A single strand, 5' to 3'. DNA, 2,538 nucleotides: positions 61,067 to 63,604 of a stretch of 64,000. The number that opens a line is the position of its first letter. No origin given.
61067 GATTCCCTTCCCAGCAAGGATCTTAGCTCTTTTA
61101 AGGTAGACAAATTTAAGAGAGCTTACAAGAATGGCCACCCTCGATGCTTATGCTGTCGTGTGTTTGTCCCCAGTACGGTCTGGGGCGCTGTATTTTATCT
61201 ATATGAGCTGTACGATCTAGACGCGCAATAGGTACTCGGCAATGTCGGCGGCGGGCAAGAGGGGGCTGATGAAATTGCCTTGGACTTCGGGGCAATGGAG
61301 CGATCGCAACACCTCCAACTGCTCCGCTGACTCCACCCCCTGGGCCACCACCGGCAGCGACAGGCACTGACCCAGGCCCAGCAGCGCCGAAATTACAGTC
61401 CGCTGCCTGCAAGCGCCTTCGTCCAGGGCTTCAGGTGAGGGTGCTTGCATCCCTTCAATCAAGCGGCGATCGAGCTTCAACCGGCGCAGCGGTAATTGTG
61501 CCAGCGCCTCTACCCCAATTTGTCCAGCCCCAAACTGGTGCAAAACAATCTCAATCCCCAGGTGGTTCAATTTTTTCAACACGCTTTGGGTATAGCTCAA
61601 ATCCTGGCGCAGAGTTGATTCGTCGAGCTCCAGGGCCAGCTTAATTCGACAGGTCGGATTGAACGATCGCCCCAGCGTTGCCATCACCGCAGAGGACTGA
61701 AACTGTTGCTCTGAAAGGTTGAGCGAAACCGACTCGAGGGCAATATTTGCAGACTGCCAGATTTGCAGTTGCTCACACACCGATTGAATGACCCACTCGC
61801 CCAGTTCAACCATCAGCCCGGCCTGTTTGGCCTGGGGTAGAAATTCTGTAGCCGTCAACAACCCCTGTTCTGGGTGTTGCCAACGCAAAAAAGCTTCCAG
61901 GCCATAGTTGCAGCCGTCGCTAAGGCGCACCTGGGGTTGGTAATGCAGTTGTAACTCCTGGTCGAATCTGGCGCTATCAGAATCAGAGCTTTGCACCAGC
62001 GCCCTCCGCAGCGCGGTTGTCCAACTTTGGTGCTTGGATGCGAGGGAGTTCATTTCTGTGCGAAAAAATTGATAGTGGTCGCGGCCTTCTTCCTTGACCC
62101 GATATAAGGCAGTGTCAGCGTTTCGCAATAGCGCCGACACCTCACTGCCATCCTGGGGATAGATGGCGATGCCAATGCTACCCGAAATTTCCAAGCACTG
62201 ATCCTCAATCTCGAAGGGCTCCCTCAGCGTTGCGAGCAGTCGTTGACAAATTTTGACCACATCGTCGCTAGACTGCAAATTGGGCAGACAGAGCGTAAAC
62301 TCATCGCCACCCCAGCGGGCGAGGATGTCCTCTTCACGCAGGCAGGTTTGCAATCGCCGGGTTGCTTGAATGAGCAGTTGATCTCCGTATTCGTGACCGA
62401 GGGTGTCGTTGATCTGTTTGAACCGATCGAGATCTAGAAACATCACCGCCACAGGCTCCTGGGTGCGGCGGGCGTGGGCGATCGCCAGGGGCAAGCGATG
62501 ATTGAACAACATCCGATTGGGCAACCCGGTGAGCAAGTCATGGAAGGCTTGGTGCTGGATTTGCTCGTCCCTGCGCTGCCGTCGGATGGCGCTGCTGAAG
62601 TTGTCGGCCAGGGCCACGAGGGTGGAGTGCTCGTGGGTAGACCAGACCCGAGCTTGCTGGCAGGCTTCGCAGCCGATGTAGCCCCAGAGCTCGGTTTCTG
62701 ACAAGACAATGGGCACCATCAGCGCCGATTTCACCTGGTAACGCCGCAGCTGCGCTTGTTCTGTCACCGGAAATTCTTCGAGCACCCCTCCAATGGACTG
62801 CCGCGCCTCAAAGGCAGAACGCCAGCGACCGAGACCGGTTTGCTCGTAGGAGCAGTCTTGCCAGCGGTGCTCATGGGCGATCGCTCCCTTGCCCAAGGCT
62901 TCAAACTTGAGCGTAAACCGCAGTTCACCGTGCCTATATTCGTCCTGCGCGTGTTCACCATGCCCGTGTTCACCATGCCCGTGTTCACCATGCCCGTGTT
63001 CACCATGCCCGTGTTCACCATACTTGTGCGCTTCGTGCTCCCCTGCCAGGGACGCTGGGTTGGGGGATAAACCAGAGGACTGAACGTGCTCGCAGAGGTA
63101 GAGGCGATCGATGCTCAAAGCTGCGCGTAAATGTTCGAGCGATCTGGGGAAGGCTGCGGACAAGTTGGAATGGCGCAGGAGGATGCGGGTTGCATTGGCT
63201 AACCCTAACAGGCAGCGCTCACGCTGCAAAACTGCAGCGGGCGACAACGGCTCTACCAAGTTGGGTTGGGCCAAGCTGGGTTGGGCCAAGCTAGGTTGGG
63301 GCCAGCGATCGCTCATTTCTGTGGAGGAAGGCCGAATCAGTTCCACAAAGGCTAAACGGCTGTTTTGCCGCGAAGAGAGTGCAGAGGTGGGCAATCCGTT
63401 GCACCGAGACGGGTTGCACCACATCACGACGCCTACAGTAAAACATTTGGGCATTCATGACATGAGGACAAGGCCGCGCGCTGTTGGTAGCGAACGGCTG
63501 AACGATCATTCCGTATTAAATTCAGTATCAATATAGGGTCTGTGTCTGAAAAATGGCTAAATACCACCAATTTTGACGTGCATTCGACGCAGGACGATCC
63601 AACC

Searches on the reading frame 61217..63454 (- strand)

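Call 22: search_protein_families(library=pfam, proteins=[window:61217-63454:-], max_evalue=0.001)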
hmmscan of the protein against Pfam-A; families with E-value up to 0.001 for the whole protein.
window:61217-63454:- (745 aa): 3 families
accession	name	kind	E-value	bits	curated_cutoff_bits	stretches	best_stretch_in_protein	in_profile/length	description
PF00990.26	GGDEF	-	4.8e-54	182.9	23.8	1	303-459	1-160/161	Diguanylate cyclase, GGDEF domain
PF00563.25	EAL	-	7.5e-51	173.2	31.3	1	498-731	10-235/236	EAL domain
PF01590.32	GAF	-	4.1e-07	31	22.4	1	230-290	75-133/133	GAF domain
